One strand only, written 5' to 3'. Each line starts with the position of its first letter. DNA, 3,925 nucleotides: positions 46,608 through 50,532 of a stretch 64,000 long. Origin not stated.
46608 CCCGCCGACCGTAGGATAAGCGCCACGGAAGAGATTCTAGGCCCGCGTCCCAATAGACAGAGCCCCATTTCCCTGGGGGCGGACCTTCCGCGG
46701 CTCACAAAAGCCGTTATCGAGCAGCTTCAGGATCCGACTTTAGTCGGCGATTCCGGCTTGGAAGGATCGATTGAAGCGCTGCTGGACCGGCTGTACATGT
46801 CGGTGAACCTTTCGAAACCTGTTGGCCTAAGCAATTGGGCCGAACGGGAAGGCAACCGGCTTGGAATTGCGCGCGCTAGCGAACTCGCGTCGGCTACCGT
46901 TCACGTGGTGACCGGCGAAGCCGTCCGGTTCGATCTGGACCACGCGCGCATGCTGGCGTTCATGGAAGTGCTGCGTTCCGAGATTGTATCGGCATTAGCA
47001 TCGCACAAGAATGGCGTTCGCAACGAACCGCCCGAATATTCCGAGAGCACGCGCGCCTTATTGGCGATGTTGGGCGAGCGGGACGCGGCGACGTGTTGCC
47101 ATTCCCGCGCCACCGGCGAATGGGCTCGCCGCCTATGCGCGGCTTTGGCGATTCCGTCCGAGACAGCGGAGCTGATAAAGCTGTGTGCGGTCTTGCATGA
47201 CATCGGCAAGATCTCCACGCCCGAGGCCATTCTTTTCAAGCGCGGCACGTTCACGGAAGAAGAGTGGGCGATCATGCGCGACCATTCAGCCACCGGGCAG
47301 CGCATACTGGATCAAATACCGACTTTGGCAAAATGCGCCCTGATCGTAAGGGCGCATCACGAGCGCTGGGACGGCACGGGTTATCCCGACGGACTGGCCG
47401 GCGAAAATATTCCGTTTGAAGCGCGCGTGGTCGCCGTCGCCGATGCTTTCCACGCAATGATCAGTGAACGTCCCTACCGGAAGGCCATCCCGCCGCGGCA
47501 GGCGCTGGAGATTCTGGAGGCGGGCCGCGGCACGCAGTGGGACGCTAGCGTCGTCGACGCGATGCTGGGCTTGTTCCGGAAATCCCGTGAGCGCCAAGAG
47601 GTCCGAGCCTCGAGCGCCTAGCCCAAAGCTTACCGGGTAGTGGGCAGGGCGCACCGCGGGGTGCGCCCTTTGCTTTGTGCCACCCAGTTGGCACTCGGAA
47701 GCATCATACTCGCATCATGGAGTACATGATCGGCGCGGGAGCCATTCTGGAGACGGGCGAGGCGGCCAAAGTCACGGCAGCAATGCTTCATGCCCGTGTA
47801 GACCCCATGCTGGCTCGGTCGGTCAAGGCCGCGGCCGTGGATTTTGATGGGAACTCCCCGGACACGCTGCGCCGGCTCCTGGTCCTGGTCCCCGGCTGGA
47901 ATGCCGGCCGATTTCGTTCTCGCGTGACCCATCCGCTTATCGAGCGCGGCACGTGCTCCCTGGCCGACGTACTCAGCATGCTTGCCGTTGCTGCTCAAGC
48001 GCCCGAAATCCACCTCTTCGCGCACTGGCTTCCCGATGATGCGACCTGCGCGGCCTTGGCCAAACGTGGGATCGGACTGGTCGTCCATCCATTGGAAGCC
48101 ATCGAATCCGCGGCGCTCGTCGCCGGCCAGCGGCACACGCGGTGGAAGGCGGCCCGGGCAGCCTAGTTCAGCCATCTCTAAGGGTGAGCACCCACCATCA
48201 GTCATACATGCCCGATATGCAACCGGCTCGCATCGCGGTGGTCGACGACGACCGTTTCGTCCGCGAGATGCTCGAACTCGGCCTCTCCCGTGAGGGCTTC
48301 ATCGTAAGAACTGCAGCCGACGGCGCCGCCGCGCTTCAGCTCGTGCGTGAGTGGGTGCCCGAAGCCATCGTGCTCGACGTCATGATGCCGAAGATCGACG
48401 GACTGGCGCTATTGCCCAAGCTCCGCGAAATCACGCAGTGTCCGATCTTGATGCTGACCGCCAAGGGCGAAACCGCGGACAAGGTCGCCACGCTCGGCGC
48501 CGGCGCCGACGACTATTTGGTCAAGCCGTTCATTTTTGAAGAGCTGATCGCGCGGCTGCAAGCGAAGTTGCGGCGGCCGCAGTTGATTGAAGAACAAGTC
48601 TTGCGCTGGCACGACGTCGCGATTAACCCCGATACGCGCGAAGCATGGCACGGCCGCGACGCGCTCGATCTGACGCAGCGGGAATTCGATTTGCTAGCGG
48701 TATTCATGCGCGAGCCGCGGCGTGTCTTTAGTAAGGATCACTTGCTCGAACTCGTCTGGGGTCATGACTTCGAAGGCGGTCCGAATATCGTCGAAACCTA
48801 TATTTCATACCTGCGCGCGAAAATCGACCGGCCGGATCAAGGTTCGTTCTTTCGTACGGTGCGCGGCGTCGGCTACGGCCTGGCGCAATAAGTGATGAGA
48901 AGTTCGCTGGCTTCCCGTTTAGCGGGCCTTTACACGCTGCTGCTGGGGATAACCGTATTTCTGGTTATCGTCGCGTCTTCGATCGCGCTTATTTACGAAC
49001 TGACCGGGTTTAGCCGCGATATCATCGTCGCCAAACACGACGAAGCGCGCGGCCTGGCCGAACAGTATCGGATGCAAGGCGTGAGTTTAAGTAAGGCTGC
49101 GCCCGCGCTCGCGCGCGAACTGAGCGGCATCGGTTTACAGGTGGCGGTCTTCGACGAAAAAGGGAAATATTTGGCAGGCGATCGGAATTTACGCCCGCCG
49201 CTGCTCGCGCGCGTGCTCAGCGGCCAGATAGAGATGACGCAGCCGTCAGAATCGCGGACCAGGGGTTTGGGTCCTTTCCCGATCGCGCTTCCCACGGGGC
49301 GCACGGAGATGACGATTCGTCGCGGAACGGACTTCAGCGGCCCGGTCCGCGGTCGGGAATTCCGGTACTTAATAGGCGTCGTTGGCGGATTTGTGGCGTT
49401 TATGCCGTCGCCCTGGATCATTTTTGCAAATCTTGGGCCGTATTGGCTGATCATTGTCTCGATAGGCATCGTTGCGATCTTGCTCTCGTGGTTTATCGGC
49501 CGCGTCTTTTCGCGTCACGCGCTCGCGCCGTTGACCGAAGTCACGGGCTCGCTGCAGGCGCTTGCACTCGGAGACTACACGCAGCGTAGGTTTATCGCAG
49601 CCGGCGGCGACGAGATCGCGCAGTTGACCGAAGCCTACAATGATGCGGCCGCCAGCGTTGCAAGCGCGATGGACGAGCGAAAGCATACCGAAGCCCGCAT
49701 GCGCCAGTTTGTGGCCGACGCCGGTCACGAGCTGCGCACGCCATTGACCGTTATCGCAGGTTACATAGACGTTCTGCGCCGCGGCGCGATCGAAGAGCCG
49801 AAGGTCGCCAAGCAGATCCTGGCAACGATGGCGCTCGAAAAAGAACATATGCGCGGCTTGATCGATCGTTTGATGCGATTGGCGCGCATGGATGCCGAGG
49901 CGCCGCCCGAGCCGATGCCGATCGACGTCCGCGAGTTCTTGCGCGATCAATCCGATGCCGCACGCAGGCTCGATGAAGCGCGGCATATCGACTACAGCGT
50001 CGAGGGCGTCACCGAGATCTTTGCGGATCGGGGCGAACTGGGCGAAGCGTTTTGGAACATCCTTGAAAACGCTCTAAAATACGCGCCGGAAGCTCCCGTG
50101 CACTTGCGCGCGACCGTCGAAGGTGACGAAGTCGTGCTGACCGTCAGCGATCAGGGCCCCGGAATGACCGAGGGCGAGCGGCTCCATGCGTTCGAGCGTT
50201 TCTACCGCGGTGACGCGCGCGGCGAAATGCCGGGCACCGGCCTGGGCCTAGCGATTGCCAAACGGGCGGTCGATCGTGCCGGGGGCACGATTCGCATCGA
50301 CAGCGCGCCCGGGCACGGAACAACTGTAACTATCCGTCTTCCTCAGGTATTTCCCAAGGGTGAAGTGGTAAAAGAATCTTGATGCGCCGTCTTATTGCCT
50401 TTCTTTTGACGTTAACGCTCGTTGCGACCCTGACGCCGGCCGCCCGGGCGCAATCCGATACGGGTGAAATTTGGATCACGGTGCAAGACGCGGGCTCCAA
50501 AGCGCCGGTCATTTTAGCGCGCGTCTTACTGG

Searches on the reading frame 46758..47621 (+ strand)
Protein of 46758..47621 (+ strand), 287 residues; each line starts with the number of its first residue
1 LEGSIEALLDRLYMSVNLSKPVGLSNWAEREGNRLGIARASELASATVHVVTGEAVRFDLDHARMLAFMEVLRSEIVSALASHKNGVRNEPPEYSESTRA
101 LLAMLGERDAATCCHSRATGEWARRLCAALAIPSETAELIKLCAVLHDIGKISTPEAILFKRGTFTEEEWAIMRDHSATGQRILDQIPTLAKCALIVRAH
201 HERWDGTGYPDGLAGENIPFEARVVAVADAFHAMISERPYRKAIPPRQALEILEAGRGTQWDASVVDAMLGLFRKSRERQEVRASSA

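Call 87: search_protein_families(library=pfam, proteins=[window:46758-47621:+], max_evalue=0.00001)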
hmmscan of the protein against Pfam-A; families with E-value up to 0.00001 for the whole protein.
window:46758-47621:+ (287 aa): 2 families
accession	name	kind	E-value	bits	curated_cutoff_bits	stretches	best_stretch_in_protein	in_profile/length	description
PF13487.12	HD_5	-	1.4e-43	149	27.2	1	106-265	8-170/170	HD domain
PF01966.28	HD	-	1e-21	77.8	22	1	115-234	4-116/116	HD domain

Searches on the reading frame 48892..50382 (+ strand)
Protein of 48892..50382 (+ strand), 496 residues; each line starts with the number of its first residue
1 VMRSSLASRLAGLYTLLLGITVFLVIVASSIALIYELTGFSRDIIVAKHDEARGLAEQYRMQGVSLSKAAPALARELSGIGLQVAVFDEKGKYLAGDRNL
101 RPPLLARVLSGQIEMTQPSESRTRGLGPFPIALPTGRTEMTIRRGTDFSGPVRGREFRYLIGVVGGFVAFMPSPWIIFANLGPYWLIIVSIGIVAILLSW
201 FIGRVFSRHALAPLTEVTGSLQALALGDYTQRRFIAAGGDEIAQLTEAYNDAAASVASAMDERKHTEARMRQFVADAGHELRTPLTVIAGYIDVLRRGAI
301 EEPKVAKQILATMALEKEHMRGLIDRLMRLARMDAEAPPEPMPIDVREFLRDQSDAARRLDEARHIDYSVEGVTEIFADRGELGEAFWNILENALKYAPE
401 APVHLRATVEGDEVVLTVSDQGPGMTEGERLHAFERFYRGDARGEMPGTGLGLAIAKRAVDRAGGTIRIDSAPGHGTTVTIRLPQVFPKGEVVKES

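Call 87: search_protein_families(library=pfam, proteins=[window:48892-50382:+], max_evalue=0.00001)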
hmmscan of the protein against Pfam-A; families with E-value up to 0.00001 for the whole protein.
window:48892-50382:+ (496 aa): 4 families
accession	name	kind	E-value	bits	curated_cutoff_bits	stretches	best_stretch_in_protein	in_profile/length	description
PF02518.31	HATPase_c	-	1.1e-27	97.1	26.4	1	379-485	2-109/111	Histidine kinase-, DNA gyrase B-, and HSP90-like ATPase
PF00512.31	HisKA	-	1.1e-15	57.8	26.9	1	270-336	2-66/66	His Kinase A (phospho-acceptor) domain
PF13581.12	HATPase_c_2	-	1.1e-09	38.9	27.4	1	383-482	36-126/127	Histidine kinase-like ATPase domain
PF00672.30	HAMP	-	4.9e-08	33.6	25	1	206-255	2-50/53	HAMP domain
